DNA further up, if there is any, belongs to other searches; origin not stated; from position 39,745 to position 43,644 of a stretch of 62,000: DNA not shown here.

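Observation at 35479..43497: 2672-aa secreted protein with about 100 cysteines, ten C-x6-C motifs, three jelly-roll-like modules and a PKD-like end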

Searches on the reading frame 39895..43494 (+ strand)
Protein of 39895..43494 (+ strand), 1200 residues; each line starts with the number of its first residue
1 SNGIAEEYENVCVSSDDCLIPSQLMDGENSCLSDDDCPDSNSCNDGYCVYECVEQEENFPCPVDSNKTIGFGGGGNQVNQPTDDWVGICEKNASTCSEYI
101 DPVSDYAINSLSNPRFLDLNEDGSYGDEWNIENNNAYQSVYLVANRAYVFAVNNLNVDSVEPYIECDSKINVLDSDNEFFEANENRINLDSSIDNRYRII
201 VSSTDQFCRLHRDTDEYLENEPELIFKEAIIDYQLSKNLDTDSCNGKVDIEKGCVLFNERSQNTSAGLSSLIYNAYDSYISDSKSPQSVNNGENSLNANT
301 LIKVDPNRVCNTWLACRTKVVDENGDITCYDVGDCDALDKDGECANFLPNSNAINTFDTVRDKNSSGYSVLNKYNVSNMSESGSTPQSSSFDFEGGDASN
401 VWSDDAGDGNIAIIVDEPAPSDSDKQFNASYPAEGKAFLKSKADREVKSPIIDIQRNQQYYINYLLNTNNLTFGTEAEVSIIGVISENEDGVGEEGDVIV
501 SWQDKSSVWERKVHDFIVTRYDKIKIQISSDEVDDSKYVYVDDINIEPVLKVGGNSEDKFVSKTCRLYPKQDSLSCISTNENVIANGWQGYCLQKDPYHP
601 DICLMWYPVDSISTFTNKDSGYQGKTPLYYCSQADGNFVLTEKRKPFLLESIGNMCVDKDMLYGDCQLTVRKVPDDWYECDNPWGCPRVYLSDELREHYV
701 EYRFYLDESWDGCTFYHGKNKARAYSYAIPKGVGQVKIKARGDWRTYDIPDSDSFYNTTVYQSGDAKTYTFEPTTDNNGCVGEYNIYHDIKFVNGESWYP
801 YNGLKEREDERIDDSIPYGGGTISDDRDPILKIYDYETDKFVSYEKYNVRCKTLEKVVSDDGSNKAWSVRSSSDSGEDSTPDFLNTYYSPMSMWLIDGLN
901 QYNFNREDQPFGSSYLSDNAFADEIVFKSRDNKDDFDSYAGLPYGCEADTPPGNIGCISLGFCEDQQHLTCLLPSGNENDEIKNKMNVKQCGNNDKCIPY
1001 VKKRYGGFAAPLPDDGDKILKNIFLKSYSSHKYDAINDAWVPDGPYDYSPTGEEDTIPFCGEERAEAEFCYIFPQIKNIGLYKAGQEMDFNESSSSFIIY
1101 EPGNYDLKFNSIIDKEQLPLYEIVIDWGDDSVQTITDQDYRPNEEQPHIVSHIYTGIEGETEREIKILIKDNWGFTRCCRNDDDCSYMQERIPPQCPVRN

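Call 32: find_related_loci(query=A2, collection=genome_contigs, flank=10000)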
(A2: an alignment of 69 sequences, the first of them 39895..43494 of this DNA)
Query A2 (1200 aa) in genome_contigs; peptide patterns used: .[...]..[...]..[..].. (x = any residue, [..] = any of these).
387 stretches matched a pattern; 143 encode a relative of the query (tblastn E <= 1e-3); the best 80 are kept; 80 distinct loci.
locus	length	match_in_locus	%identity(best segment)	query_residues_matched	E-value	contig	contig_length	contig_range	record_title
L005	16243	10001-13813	43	2-1197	4e-154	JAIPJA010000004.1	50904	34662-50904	MAG: Candidatus Paceibacterota bacterium isolate Tobar13m-G48 Tobar13m-C886, whole genome shotgun sequence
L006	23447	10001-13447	32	37-1177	2e-150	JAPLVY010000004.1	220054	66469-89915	MAG: Candidatus Falkowbacteria bacterium isolate LacPavin_0818_WC55_MAG_40_9 LacPavin_0818_WC55_scaffold_57789, whole ge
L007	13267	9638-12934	31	51-1195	4e-133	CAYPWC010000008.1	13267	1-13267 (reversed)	MAG TPA_asm: uncultured Gammaproteobacteria bacterium isolate SRP192927_co4_865 genome assembly, contig: NODE_10626_leng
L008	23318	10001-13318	31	58-1173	1e-132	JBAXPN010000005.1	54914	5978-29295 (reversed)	MAG: Candidatus Falkowbacteria bacterium isolate ELA532 MAG532_5, whole genome shotgun sequence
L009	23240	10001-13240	30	37-1173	2e-126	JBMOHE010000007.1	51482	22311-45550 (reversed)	MAG: Patescibacteria group bacterium isolate Deming_bin.335 contig1069, whole genome shotgun sequence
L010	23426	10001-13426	31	31-1175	2e-136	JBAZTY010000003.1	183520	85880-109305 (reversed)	MAG: Patescibacteria group bacterium isolate SO_2017_GW1_214 NODE_607_length_183520_cov_2.697960_OW334_2017, whole genom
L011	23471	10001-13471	30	27-1197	4e-139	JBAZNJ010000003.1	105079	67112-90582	MAG: Patescibacteria group bacterium isolate SO_2017_LW4_64 scaffold_622_c1_LW137-91_2017, whole genome shotgun sequence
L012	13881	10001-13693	35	21-1177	4e-104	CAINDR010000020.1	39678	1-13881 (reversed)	Candidatus Falkowbacteria bacterium isolate Loclat_bin-10343 genome assembly, contig: bin-10343:20/64, whole genome shot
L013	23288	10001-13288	33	37-1185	1e-143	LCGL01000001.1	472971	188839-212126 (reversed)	MAG: Candidatus Falkowbacteria bacterium GW2011_GWF2_43_32 UV95_C0001, whole genome shotgun sequence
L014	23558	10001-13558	30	19-1175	2e-135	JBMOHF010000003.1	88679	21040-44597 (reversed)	MAG: Patescibacteria group bacterium isolate Deming_bin.338 contig337, whole genome shotgun sequence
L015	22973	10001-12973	37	48-1173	5e-100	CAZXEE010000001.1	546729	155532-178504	MAG TPA_asm: uncultured Gammaproteobacteria bacterium isolate SRP192927_co4_30 genome assembly, contig: NODE_1_length_54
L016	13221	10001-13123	35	31-1181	2e-100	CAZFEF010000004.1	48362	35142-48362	MAG TPA_asm: uncultured Gammaproteobacteria bacterium isolate SRP192927_co9_427 genome assembly, contig: NODE_281_length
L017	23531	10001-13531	36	27-1177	2e-99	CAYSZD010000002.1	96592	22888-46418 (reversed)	MAG TPA_asm: uncultured Gammaproteobacteria bacterium isolate SRP263991_co7_112 genome assembly, contig: NODE_129_length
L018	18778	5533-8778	30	31-1177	1e-122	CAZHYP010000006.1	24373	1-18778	MAG TPA_asm: uncultured Gammaproteobacteria bacterium isolate SRP192927_co4_803 genome assembly, contig: NODE_3762_lengt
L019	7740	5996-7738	36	32-627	3e-97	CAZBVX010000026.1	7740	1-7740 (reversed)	MAG TPA_asm: uncultured Gammaproteobacteria bacterium isolate SRP294416_co1_736 genome assembly, contig: NODE_21855_leng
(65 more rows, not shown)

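Call 62: predict_structure(alignment_id=A4)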
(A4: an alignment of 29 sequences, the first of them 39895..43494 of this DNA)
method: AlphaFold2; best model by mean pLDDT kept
length: 1200 residues; sequences in the alignment: 29
mean_pLDDT: 69.4   pTM: 0.47
mean pLDDT of the five models: 69.4, 65.3, 63.9, 63.8, 62.9
residues with pLDDT >= 90: 137; 70-90: 547; 50-70: 247; < 50: 269
segments of 3 or more residues with pLDDT < 50: 1-8, 22-40, 51-62, 71-75, 81-94, 264-266, 290-293, 307-323, 325-371, 566-588, 597-601, 609-620, 651-690, 712-720, 754-756, 775-785, 806-827, 891-897
pLDDT, mean of each block of 10 residues (from residue 1): 35 67 43 43 63 39 54 48 40 58 72 83 85 89 84 64 89 79 82 67 88 80 81 70 79 80 57 79 72 66 60 39 43 42 41 40 42 56 70 62 59 72 70 71 87 81 89 85 74 75 84 88 89 86 83 62 54 38 43 55 53 34 78 92 75 41 32 33 39 64 68 45 68 83 78 59 82 52 58 84 54 36 48 87 87 91 81 67 68 50 73 89 91 89 85 73 88 74 80 86 66 84 90 90 88 77 80 90 88 88 84 84 86 67 71 78 91 88 76 64
secondary structure, 60 per line:
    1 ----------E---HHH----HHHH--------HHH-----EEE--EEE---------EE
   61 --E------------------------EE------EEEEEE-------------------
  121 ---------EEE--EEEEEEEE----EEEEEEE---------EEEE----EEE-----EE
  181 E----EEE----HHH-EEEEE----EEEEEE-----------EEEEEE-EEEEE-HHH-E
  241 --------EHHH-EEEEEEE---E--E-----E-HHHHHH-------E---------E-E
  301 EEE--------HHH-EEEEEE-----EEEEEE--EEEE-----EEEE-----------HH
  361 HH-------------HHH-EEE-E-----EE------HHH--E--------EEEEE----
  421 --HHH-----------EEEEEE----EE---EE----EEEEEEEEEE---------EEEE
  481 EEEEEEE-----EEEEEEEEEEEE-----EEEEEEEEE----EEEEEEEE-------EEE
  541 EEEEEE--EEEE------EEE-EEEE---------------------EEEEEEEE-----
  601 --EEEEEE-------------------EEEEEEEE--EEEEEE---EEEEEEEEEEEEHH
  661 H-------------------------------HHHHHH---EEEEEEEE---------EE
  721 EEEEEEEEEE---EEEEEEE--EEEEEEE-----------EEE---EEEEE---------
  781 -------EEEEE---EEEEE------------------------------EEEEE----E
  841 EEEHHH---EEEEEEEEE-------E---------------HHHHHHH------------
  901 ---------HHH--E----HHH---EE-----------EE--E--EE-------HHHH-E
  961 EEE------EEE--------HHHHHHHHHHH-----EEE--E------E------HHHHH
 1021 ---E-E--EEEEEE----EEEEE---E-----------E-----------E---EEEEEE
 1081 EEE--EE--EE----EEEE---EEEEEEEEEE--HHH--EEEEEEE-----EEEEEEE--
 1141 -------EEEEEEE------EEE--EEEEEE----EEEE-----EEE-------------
elements in order (helices of 4 or more, strands of 3 or more residues): H22-25 E42-44 E47-49 E96-101 E130-132 E135-142 E147-153 E163-166 E171-173 E179-181 E186-188 E197-201 E206-211 E223-228 E230-234 E254-260 H275-280 E300-303 E316-321 E327-332 E335-338 E344-347 H359-362 E380-382 E412-416 E437-442 E458-467 E477-487 E493-504 E510-518 E523-530 E538-546 E549-552 E559-561 E563-566 E588-595 E603-608 E628-635 E638-643 E647-658 H693-698 E702-709 E719-730 E734-740 E743-749 E761-763 E767-771 E788-792 E796-800 E831-835 E840-843 E850-858 H882-888 H955-958 E960-963 E970-972 H981-991 E997-999 H1016-1020 E1029-1034 E1039-1043 E1075-1083 E1096-1099 E1103-1112 E1120-1126 E1132-1138 E1148-1154 E1161-1163 E1166-1171 E1176-1179 E1185-1187

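Call 65: fold_search(model_id=the predicted structure, library=pdb)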
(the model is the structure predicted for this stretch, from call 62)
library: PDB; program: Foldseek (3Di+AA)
matches with E <= 10: 1636; with E <= 0.001: 120
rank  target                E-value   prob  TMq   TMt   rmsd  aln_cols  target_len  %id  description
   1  9h99                  3.6e-07  1.00  0.09  0.10  22.0       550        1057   10  Native structure of the full-length pesticidal protein Cry1Ca18 at pH7, from crystals formed in vivo (released 2025-11-12)
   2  9vqm_D                9.1e-07  0.98  0.08  0.11  28.4       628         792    9  Cryo-EM structure of Elapor1WT in tetrameric form (released 2025-07-23)
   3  8w7n                  9.6e-07  1.00  0.09  0.11  21.9       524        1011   12  Crystal structure of the in-cell Cry1Aa purified from Bacillus thuringiensis (released 2024-03-06)
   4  9qxq                  2.1e-06  1.00  0.09  0.10  23.9       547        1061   11  native structure of full-length pesticidal protein Cry1Ca18 at pH9, from crystals formed in vivo (released 2026-02-11)
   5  9vqm_A                6.1e-06  0.99  0.08  0.12  26.4       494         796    8  Cryo-EM structure of Elapor1WT in tetrameric form (released 2025-07-23)
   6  4xup_B                7.1e-06  1.00  0.09  0.28  19.3       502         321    7  Structure of the N-terminal CBM22-1-CBM22-2 tandem domain from Paenibacillus barcinonensis Xyn10C (released 2015-06-03)
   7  4xup_E                7.9e-06  1.00  0.10  0.60   7.4       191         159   15  Structure of the N-terminal CBM22-1-CBM22-2 tandem domain from Paenibacillus barcinonensis Xyn10C (released 2015-06-03)
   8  4xup_C                1.1e-05  1.00  0.10  0.60   7.0       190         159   15  Structure of the N-terminal CBM22-1-CBM22-2 tandem domain from Paenibacillus barcinonensis Xyn10C (released 2015-06-03)
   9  4xup_D                1.1e-05  1.00  0.10  0.33  28.8       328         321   11  Structure of the N-terminal CBM22-1-CBM22-2 tandem domain from Paenibacillus barcinonensis Xyn10C (released 2015-06-03)
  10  9vqm_B                1.1e-05  0.90  0.08  0.11  28.1       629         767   10  Cryo-EM structure of Elapor1WT in tetrameric form (released 2025-07-23)
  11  8ziy_A                1.2e-05  0.98  0.09  0.16  32.3       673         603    8  trypsinogen-EP-E574A (released 2025-05-21)
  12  4xup_F                1.5e-05  1.00  0.10  0.33  15.2       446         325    8  Structure of the N-terminal CBM22-1-CBM22-2 tandem domain from Paenibacillus barcinonensis Xyn10C (released 2015-06-03)
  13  9vqm_C                1.8e-05  0.87  0.08  0.12  30.9       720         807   10  Cryo-EM structure of Elapor1WT in tetrameric form (released 2025-07-23)
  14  4xup_A                2.0e-05  1.00  0.10  0.32  19.2       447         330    8  Structure of the N-terminal CBM22-1-CBM22-2 tandem domain from Paenibacillus barcinonensis Xyn10C (released 2015-06-03)
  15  8zj4_A                3.5e-05  0.97  0.09  0.16  32.8       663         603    8  trypsinogen-EP-N619A (released 2025-05-21)
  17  9jsg                  4.5e-05  0.97  0.09  0.18  34.8       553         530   10  Clostridium perfringens iota toxin pore Ib in pore state (released 2025-05-14)
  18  8yrm_A                4.8e-05  0.80  0.08  0.15  26.7       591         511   10  Iota toxin Ib pore serine-clamp mutant (released 2025-03-26)
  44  9jsk_A                9.8e-05  0.97  0.09  0.21  19.8       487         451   11  Clostridium perfringens iota toxin pore Ib in prepore IV state (released 2025-05-14)
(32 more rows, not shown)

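Call 91: fold_search(model_id=the predicted structure, library=viral)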
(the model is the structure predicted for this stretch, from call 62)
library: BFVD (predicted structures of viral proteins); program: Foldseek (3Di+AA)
matches with E <= 10: 1508; with E <= 0.001: 203
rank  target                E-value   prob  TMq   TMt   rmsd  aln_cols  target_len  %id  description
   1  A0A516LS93            2.1e-09  1.00  0.12  0.12  41.4      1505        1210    9  (no name in the UniProt tables at hand)
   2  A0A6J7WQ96            5.5e-09  1.00  0.10  0.16  21.5       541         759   10  CBM-cenC domain-containing protein [uncultured Caudovirales phage]
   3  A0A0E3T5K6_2          2.6e-08  1.00  0.10  0.12  41.5       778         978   11  Tail fiber [Bacillus phage Stills]
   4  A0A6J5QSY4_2          5.3e-08  1.00  0.10  0.09  28.5       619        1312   12  Carbohydrate-binding, CenC-like [uncultured Caudovirales phage]
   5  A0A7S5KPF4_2          6.8e-08  1.00  0.11  0.10  33.6       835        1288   10  Host specificity protein J [Bacteriophage DSS3_VP1]
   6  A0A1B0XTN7            8.8e-08  1.00  0.10  0.21  26.8       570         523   11  (no name in the UniProt tables at hand)
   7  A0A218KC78            9.3e-08  1.00  0.10  0.16  26.9       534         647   11  CBM-cenC domain-containing protein [Bacillus phage PBC2]
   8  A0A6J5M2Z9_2          1.1e-07  1.00  0.10  0.13  20.8       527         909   10  Fibronectin type III [uncultured Caudovirales phage]
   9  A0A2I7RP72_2          1.2e-07  0.99  0.11  0.15  40.2       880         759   10  (no name in the UniProt tables at hand)
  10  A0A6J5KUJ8            2.0e-07  1.00  0.08  0.14  21.6       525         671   10  Uncharacterized protein [uncultured Caudovirales phage]
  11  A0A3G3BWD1            3.3e-07  0.97  0.08  0.09  36.3       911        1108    8  (no name in the UniProt tables at hand)
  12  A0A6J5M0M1            4.3e-07  1.00  0.11  0.21  32.8       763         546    8  Tail fiber protein [uncultured Caudovirales phage]
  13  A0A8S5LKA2            4.8e-07  0.97  0.10  0.09  45.8       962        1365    9  Neck appendage protein [Siphoviridae sp. ctcPV5]
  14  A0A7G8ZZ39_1          5.6e-07  0.99  0.10  0.13  21.1       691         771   11  Baseplate assembly protein [Enterococcus phage iF6]
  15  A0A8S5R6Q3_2          5.6e-07  0.96  0.10  0.10  35.1       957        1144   10  Uncharacterized protein [Myoviridae sp. ctBoB21]
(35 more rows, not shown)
